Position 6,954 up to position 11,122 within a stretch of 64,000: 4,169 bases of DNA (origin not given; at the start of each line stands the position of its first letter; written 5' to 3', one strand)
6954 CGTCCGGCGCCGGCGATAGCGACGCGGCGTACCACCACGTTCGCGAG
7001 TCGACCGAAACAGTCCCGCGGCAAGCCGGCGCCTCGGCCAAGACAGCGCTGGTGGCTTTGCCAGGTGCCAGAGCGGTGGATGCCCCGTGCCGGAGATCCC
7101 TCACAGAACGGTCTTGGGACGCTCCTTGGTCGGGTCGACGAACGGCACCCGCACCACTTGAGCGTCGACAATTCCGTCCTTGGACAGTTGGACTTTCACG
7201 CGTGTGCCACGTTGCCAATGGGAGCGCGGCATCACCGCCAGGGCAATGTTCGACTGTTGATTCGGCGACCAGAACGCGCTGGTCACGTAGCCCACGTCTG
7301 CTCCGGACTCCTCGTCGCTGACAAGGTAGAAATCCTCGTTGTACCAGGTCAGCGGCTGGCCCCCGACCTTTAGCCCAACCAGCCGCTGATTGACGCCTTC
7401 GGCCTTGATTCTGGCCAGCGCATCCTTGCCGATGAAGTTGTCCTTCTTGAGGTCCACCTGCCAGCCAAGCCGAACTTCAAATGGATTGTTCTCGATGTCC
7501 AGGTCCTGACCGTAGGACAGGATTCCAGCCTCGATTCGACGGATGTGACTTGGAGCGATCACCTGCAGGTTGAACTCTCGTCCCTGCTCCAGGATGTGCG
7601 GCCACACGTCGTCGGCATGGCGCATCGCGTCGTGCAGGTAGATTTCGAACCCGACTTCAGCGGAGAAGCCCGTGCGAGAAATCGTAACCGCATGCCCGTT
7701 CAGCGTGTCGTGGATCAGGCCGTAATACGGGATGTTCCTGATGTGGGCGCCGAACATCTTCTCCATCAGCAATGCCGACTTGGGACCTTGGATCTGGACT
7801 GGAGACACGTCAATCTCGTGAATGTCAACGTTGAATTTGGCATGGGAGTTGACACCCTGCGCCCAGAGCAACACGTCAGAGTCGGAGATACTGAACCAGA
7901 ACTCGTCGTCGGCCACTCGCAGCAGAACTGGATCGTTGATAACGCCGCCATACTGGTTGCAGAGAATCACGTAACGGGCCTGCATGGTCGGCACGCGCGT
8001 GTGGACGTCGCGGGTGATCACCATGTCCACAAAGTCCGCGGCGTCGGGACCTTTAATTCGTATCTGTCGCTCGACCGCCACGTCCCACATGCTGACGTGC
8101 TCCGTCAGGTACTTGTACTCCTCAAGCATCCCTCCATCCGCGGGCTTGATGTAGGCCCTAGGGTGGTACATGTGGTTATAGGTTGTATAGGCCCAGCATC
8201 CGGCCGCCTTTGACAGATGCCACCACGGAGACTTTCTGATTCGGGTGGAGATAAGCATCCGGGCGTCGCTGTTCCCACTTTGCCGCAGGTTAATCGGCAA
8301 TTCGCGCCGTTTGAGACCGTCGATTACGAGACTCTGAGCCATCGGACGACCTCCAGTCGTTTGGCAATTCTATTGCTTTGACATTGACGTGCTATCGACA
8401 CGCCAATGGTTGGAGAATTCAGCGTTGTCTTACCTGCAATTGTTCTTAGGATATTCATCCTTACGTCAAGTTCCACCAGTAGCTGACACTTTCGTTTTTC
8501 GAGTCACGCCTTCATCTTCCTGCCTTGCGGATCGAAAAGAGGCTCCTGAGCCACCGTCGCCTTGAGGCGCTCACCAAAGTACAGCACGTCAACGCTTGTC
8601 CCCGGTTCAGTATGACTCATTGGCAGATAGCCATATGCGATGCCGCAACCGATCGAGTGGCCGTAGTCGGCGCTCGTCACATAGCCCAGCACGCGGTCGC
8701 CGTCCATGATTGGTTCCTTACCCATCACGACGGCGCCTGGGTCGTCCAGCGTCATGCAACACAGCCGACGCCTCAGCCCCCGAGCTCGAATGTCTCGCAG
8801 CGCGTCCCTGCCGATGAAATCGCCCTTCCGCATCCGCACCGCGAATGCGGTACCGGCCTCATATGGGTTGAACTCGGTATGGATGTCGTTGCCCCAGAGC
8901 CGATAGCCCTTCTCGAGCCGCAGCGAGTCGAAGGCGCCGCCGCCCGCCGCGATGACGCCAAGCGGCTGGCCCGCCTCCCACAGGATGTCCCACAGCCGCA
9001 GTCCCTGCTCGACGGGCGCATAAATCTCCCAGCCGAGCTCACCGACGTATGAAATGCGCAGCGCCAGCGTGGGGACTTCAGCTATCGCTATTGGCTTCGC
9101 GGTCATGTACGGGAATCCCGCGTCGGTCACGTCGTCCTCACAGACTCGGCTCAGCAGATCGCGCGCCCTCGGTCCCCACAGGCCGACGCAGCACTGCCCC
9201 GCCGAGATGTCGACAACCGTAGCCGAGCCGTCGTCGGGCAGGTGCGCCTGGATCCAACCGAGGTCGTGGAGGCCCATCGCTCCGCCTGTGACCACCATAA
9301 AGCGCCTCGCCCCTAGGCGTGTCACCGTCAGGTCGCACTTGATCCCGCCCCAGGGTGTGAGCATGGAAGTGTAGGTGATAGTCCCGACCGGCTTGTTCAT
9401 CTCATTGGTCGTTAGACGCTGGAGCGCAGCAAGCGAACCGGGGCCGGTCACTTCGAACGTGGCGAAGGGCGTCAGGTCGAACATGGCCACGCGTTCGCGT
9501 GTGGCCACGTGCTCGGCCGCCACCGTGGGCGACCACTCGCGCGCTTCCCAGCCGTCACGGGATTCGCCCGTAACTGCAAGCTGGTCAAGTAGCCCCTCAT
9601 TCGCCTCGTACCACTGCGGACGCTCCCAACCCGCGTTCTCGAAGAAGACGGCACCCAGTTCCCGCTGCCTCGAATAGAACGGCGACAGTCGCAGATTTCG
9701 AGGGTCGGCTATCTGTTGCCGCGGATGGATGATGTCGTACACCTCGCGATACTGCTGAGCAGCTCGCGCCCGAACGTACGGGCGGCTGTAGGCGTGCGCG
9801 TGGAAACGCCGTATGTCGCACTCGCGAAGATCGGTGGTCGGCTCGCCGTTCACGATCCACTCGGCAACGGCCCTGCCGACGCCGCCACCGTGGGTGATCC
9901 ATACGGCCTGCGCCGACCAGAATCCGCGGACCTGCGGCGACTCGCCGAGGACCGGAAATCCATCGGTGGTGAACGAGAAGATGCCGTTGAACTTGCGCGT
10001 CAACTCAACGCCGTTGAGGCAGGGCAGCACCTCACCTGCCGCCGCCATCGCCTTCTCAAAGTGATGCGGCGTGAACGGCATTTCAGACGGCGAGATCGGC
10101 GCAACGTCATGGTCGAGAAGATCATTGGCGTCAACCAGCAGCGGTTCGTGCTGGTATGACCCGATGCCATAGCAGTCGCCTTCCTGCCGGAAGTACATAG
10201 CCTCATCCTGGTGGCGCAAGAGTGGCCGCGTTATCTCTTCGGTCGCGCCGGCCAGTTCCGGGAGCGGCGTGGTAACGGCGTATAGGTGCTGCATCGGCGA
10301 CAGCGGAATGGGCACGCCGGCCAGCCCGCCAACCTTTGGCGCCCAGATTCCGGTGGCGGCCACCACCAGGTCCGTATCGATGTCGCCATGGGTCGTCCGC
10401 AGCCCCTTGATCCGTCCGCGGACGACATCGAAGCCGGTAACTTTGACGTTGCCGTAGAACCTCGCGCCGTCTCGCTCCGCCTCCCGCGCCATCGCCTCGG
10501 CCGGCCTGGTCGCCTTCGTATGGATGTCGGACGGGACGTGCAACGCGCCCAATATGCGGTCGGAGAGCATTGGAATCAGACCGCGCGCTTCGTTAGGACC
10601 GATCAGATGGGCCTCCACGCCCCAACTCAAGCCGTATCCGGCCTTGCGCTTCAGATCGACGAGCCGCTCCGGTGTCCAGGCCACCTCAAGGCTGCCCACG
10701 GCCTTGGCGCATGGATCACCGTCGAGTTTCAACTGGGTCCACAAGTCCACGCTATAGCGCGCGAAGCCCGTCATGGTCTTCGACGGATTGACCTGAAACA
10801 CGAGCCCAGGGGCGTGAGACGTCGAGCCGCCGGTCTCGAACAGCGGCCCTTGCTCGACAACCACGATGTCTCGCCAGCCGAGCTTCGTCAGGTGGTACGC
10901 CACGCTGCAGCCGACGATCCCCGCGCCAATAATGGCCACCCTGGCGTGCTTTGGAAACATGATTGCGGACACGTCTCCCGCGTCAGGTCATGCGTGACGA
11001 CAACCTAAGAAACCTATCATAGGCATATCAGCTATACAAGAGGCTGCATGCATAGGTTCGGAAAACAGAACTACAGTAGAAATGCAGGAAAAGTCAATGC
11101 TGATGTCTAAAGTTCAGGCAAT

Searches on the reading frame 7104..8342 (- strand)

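Call 73: search_protein_families(library=pfam, proteins=[window:7104-8342:-], max_evalue=0.001)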
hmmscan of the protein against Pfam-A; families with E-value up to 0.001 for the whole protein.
window:7104-8342:- (413 aa): 2 families
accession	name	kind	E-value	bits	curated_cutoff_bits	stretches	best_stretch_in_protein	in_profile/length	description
PF01571.26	GCV_T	-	1.1e-39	136.7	25.6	1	58-294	18-254/255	Aminomethyltransferase folate-binding domain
PF08669.17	GCV_T_C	-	2.2e-14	53.6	25.9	1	320-403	2-80/80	Glycine cleavage T-protein C-terminal barrel domain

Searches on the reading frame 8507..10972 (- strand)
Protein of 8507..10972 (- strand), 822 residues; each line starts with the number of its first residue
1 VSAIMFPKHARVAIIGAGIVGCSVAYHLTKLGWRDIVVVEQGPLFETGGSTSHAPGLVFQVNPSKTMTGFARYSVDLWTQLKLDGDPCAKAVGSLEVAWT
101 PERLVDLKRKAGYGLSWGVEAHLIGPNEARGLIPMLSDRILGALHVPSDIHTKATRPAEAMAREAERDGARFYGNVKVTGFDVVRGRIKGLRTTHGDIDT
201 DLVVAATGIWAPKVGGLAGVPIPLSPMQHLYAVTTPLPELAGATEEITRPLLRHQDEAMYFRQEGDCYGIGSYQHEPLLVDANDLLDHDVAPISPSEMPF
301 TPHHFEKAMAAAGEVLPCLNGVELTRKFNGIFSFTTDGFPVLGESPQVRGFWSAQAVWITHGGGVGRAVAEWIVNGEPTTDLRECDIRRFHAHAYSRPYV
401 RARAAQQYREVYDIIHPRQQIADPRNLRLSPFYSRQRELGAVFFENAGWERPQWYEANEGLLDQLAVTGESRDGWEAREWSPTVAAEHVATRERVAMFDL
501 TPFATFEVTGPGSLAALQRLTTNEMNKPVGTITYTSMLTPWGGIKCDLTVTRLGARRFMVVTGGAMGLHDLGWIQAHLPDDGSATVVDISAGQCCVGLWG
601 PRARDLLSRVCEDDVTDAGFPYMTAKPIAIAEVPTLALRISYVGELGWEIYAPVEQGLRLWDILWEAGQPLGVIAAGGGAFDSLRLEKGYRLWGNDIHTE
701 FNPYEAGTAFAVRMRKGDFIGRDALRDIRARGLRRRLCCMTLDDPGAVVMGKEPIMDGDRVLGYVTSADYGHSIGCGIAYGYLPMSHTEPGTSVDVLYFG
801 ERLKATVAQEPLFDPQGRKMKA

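Call 73: search_protein_families(library=pfam, proteins=[window:8507-10972:-], max_evalue=0.001)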
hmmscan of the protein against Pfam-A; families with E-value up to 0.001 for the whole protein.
window:8507-10972:- (822 aa): 6 families
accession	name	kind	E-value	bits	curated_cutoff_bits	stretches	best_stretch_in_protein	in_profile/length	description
PF01571.26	GCV_T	-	6.8e-80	268.4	25.6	1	433-710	2-254/255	Aminomethyltransferase folate-binding domain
PF01266.30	DAO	-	1.2e-55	189.9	27.9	1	11-372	1-353/353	FAD dependent oxidoreductase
PF08669.17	GCV_T_C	-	1.6e-22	79.6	25.9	1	735-814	1-80/80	Glycine cleavage T-protein C-terminal barrel domain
PF16350.10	FAO_M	-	7.2e-21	74.6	27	1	375-430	1-56/56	FAD dependent oxidoreductase central domain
PF07992.20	Pyr_redox_2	-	6.8e-06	26.1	26.1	0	10-43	143-175/291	Pyridine nucleotide-disulphide oxidoreductase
PF13450.12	NAD_binding_8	-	0.00014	22.5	21.9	1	14-63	1-49/68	NAD(P)-binding Rossmann-like domain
